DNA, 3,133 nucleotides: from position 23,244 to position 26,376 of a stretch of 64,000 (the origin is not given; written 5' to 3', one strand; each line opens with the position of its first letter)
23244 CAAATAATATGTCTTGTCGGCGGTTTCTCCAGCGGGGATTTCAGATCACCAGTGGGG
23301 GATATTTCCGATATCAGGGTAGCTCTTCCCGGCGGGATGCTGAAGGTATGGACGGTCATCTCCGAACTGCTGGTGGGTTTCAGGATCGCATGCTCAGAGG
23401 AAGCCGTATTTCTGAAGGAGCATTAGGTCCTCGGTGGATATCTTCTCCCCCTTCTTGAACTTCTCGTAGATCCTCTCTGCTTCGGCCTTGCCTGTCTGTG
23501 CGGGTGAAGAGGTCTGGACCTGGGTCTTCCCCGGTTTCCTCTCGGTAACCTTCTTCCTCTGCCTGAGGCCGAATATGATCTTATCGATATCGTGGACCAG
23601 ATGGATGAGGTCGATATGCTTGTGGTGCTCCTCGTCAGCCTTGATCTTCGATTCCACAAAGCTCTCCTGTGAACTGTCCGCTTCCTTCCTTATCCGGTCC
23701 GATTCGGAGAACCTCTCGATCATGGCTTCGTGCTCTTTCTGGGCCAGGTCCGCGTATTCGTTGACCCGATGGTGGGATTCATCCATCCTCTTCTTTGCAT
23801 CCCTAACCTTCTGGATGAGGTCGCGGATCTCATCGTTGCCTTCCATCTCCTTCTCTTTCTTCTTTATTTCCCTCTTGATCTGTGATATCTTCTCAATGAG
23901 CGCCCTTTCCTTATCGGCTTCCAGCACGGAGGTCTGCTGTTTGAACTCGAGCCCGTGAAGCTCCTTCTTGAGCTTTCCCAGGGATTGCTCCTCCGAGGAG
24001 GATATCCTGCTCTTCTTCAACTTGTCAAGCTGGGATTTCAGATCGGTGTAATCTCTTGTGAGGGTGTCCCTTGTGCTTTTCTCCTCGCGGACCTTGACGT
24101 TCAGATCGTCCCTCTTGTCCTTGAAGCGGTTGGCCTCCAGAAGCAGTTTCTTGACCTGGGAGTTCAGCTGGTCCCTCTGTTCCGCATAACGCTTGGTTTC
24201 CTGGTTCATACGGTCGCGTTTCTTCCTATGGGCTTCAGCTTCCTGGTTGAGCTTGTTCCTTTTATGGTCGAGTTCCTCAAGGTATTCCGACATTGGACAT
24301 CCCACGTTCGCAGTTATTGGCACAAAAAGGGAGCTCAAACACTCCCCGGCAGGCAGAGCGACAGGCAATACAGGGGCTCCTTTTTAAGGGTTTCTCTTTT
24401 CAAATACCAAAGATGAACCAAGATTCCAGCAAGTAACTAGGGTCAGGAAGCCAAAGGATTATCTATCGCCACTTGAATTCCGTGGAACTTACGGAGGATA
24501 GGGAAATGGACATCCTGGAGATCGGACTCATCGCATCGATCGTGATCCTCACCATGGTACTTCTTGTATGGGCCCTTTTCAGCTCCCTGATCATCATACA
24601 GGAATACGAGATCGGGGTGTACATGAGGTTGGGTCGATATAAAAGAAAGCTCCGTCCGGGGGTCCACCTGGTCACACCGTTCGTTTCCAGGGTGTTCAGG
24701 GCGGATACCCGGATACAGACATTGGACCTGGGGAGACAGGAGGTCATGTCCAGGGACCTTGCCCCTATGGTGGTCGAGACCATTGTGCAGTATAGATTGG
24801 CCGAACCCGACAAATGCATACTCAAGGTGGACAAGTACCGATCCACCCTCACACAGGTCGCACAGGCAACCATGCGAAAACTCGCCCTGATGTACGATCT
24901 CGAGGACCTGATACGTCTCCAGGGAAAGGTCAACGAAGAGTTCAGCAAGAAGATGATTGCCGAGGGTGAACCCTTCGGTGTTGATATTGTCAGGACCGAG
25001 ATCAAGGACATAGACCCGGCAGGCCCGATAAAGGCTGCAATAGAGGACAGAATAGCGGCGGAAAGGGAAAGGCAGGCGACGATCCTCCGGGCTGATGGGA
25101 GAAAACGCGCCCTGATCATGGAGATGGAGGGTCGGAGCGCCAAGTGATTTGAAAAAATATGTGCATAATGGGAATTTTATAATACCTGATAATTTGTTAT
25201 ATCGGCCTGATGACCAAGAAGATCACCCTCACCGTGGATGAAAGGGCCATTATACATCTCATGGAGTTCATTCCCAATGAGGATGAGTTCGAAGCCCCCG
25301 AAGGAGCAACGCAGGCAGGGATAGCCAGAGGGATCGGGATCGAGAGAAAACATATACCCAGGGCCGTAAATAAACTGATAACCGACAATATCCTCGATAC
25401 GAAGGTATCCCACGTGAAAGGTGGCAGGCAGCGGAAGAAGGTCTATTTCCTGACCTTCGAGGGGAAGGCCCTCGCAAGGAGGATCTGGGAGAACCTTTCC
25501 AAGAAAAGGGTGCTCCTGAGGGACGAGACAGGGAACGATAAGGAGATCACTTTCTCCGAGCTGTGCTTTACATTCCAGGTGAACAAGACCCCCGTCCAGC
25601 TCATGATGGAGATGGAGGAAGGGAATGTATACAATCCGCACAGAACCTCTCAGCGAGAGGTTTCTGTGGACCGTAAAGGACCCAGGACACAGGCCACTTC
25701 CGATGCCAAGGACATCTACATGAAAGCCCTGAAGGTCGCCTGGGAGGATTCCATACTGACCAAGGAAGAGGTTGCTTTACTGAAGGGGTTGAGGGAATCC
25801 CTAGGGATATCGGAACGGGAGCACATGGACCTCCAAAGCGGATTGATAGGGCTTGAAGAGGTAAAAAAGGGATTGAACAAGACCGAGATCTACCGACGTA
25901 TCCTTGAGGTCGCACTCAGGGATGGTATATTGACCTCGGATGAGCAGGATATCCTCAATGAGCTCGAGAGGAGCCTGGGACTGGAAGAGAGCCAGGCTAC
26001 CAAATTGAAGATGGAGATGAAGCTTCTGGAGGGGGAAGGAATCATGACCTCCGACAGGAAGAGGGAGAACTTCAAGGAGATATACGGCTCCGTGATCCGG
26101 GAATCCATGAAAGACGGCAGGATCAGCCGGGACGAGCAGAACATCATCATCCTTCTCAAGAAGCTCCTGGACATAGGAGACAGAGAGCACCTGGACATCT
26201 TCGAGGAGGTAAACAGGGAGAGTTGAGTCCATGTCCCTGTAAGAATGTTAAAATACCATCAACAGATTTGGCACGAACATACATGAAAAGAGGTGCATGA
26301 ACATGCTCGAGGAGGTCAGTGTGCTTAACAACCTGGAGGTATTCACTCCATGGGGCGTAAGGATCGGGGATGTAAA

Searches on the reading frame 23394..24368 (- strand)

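Call 53: search_protein_families(library=pfam, proteins=[window:23394-24368:-], max_evalue=0.001)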
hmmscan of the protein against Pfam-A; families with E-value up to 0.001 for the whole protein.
window:23394-24368:- (324 aa): 1 family
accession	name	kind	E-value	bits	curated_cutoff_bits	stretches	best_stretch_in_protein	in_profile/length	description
PF23435.1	DUF7121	-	1.6e-39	136.6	29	1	39-324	36-307/307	Family of unknown function (DUF7121)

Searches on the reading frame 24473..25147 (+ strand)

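Call 53: search_protein_families(library=pfam, proteins=[window:24473-25147:+], max_evalue=0.001)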
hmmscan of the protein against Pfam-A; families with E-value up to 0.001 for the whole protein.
window:24473-25147:+ (224 aa): 1 family
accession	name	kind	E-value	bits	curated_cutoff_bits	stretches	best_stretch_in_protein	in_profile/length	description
PF01145.31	Band_7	-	1.2e-36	126.8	23.6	1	41-209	2-174/176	SPFH domain / Band 7 family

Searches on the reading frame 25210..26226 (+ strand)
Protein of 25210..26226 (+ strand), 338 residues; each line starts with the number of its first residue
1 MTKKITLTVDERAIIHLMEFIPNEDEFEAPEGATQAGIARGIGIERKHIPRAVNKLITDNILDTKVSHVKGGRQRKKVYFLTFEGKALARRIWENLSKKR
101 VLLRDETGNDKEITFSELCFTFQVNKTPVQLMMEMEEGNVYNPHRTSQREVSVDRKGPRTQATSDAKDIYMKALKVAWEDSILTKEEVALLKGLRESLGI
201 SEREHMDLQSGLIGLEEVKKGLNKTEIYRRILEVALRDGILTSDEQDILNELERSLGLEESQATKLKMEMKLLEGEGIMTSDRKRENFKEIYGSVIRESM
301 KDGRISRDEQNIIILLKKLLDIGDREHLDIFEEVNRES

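Call 53: search_protein_families(library=pfam, proteins=[window:25210-26226:+], max_evalue=0.001)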
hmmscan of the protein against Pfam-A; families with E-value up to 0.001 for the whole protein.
window:25210-26226:+ (338 aa): 4 families
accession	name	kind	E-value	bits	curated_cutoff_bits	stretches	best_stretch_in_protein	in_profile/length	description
PF16940.10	Tic110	-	4.3e-08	32.6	27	1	279-336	338-395/574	Chloroplast envelope transporter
PF09548.15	Spore_III_AB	-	1.3e-05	25.8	32.5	0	163-205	82-124/170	Stage III sporulation protein AB (spore_III_AB)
PF05099.18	TerB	-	3.5e-05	24.5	24.4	0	229-266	79-116/118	Tellurite resistance protein TerB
PF03735.19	ENT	-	7.9e-05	23.1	28.5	0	179-208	22-51/71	ENT domain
